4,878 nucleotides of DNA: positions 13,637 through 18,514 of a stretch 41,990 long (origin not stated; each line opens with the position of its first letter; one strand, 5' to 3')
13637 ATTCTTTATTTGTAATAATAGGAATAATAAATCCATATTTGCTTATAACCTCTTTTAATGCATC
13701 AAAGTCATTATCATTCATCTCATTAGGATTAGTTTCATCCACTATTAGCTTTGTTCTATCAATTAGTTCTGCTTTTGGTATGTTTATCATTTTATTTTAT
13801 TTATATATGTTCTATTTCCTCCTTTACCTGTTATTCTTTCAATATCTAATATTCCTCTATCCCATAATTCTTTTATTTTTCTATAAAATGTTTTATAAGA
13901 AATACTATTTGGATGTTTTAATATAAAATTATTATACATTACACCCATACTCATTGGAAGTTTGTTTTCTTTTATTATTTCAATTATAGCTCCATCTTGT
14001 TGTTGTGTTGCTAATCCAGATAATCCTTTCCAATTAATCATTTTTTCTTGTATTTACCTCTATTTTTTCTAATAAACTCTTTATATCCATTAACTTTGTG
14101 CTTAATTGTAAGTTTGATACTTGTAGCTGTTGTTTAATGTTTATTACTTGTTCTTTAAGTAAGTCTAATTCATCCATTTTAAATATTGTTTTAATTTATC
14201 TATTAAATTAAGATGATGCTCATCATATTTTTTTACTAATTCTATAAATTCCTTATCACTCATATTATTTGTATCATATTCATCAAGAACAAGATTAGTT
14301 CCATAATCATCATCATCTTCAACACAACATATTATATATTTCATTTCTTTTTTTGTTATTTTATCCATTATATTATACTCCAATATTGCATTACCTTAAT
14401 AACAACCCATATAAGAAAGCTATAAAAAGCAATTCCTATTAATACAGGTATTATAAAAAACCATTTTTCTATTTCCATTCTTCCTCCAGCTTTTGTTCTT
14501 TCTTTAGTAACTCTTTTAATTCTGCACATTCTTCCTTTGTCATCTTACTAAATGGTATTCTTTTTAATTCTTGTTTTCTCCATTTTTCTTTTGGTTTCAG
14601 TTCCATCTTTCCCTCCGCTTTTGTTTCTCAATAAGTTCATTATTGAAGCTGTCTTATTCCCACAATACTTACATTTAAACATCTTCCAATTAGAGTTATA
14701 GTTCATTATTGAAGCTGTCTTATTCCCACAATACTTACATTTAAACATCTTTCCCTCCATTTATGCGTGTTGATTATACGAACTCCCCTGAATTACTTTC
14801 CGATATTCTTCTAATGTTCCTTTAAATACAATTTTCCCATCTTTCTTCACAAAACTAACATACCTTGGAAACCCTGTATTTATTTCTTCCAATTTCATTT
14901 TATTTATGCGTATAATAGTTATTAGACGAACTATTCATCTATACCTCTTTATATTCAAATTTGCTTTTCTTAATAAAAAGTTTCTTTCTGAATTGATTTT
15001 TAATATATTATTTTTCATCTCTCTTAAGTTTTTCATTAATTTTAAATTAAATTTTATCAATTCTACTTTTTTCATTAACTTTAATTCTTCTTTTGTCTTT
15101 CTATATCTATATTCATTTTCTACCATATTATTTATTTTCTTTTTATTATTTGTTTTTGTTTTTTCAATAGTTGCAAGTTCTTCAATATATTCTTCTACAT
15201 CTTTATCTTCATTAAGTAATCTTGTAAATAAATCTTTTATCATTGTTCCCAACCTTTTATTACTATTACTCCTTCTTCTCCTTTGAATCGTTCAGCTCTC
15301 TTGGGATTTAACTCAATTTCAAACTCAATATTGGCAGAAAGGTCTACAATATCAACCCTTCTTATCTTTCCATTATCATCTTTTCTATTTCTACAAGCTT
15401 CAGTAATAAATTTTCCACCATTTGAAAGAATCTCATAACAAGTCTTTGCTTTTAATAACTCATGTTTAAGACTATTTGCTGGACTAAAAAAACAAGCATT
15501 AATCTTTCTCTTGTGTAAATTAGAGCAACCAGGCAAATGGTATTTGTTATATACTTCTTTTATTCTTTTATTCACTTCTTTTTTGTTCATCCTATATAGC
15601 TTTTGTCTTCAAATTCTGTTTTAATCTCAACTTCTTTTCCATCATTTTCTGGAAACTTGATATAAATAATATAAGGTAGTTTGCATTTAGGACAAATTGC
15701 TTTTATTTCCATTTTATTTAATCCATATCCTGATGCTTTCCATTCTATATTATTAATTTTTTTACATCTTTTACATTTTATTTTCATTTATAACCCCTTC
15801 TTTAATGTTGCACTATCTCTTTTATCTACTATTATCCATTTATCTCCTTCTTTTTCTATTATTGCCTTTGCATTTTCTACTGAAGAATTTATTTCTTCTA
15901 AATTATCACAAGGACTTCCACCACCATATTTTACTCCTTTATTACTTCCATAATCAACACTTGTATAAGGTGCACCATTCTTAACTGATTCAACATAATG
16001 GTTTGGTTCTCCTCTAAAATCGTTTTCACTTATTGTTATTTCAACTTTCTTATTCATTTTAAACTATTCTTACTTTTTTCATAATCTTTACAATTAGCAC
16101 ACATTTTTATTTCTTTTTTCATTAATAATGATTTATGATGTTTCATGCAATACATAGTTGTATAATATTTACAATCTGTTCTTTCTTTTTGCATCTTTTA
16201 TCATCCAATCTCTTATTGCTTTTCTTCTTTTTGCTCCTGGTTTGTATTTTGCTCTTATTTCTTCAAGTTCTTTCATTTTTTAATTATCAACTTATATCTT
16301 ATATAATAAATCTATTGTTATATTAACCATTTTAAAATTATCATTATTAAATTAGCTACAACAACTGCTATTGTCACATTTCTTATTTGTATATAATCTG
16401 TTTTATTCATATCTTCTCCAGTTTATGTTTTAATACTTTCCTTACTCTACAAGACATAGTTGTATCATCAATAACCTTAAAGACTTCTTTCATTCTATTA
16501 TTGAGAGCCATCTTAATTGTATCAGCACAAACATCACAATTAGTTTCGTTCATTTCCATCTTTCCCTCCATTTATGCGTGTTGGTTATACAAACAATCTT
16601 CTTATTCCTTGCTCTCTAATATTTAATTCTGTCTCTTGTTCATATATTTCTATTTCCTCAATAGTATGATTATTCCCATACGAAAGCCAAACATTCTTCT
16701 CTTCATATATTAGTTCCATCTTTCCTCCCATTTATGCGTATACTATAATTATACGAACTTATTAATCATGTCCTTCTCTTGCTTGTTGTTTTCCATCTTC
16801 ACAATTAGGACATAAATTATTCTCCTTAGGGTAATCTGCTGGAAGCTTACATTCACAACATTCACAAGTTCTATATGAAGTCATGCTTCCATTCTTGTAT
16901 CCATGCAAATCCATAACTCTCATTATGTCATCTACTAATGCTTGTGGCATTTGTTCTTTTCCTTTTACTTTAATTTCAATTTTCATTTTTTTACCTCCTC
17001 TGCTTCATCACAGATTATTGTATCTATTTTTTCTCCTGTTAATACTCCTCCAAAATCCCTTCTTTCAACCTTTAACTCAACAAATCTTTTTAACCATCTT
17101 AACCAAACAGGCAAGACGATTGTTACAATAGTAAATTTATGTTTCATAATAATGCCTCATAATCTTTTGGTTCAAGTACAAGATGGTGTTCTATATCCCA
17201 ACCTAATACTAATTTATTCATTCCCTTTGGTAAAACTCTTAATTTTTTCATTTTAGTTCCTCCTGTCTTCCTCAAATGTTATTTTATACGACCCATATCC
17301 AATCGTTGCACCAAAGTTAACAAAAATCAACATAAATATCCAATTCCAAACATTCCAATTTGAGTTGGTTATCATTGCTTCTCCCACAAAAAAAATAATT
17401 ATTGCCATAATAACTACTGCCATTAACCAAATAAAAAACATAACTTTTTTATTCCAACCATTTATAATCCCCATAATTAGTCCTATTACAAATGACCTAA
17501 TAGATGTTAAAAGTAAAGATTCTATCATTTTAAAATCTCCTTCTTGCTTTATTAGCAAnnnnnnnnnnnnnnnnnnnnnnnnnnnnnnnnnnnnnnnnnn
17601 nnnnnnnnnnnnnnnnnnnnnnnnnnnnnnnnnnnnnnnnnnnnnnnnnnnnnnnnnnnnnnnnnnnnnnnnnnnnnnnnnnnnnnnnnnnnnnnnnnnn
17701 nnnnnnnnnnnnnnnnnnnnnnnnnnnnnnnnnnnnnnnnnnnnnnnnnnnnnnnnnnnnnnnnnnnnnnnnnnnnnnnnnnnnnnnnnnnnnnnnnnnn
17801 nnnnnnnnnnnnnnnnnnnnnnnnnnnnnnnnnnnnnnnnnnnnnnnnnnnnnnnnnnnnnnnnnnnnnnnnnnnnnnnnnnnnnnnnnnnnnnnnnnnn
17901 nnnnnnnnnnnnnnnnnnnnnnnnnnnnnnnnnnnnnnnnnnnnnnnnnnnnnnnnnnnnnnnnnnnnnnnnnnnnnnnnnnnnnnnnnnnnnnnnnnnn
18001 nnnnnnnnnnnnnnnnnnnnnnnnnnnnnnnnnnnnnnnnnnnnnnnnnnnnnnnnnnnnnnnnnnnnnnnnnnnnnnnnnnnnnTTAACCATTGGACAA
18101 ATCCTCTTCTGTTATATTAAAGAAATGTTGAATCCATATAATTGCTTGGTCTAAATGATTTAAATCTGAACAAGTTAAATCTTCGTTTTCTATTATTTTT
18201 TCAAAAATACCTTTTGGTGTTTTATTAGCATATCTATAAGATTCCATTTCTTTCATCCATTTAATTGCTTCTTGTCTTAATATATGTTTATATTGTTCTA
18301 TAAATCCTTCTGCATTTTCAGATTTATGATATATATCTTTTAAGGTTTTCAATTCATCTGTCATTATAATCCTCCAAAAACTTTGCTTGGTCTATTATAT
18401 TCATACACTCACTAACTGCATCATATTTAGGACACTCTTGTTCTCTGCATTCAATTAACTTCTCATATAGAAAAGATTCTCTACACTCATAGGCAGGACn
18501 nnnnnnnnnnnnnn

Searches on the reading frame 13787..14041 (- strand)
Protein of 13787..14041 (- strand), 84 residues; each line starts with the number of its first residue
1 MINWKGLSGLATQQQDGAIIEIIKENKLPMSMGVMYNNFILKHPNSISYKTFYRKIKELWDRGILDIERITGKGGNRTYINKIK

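Call 83: search_protein_families(library=pfam, proteins=[window:13787-14041:-], max_evalue=0.05)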
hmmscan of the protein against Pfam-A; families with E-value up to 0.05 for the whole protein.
window:13787-14041:- (84 aa): 2 families
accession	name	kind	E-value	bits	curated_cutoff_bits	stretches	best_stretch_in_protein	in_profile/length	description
PF01475.25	FUR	-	0.0055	17.3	23.1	1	14-71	8-65/121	Ferric uptake regulator family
PF25304.1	WH_eIF2D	-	0.026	15.2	27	1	22-51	15-48/92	eIF2D winged helix domain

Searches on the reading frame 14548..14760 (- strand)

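Call 83: search_protein_families(library=pfam, proteins=[window:14548-14760:-], max_evalue=0.05)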
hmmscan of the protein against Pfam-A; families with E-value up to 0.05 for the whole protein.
window:14548-14760:- (70 aa): 16 families
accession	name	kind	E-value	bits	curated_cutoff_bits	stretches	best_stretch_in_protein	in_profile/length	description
PF06397.17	Desulfoferrod_N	-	0.00013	21.9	23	0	2-13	3-14/36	Desulfoferrodoxin, N-terminal domain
PF02892.21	zf-BED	-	0.0011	19.4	20.6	0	24-39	13-28/44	BED zinc finger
PF02748.20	PyrI_C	-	0.004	17.4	23.4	0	26-37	32-43/48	Aspartate carbamoyltransferase regulatory chain, metal binding domain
PF13248.11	Zn_ribbon_3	-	0.006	16.5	27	0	7-14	18-25/26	zinc-ribbon domain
PF01096.23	Zn_ribbon_TFIIS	-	0.0073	16.6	21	0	28-41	1-14/39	Transcription factor S-II (TFIIS)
PF00096.32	zf-C2H2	-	0.011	16.6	25.2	0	28-43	1-16/23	Zinc finger, C2H2 type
PF10276.14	zf-CHCC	-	0.012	16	27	0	6-13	28-35/37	Zinc-finger domain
PF01428.23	zf-AN1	-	0.019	15.5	27.9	0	4-14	12-22/40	AN1-like Zinc finger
PF13894.12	zf-C2H2_4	-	0.021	15.9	27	0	28-43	1-16/24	C2H2-type zinc finger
PF23570.1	PHD_P300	-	0.028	14.8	27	0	29-41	7-19/39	Histone acetyltransferase p300-like, PHD domain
PF18073.7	Zn_ribbon_LapB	-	0.028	14.5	25.7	0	6-17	1-12/28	Rubredoxin metal binding domain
PF13913.12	zf-C2HC_2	-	0.031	14.4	27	0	5-14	2-11/25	zinc-finger of a C2HC-type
PF23225.1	zf-C2H2_7th_ZNF462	-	0.039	14.2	27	0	26-42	3-19/42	Zinc finger protein 462, seventh C2H2 zinc finger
PF25205.1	DUF7835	-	0.043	14.1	27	0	26-42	48-64/66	Domain of unknown function (DUF7835)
PF18319.7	Zn_ribbon_PriA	-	0.046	14.1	26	0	5-14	16-25/27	PriA DNA helicase Cys-rich region (CRR) domain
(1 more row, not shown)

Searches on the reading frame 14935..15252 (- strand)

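Call 83: search_protein_families(library=pfam, proteins=[window:14935-15252:-], max_evalue=0.05)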
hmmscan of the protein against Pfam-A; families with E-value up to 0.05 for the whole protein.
window:14935-15252:- (105 aa): 3 families
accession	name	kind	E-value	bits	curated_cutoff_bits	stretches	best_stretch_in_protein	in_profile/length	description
PF08429.16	PLU-1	-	0.00059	19.5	28.5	1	6-97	36-129/338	PLU-1-like protein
PF09095.17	AmyA-gluTrfs_C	-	0.0039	17.3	22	1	20-89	100-169/284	Alpha-amylase/4-alpha-glucanotransferase, C-terminal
PF03978.18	Borrelia_REV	-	0.031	14.6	27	1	20-87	23-94/181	Borrelia burgdorferi REV protein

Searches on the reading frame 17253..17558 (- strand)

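Call 83: search_protein_families(library=pfam, proteins=[window:17253-17558:-], max_evalue=0.05)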
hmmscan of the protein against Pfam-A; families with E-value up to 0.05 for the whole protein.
window:17253-17558:- (101 aa): 2 families
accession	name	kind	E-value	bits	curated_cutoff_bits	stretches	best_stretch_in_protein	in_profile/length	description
PF01757.29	Acyl_transf_3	-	0.0047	16.5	31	1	27-95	136-206/326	Acyltransferase domain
PF13042.11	DUF3902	-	0.043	13.8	25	0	22-88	73-147/161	Protein of unknown function (DUF3902)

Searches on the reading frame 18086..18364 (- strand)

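Call 83: search_protein_families(library=pfam, proteins=[window:18086-18364:-], max_evalue=0.05)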
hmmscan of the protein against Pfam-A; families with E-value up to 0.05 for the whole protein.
window:18086-18364:- (92 aa): 1 family
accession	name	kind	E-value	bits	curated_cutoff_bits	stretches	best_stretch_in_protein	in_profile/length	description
PF14251.12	PterinBD-DUF4346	-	0.026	15.7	29.6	0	11-70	9-62/86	PterinBD-DUF4346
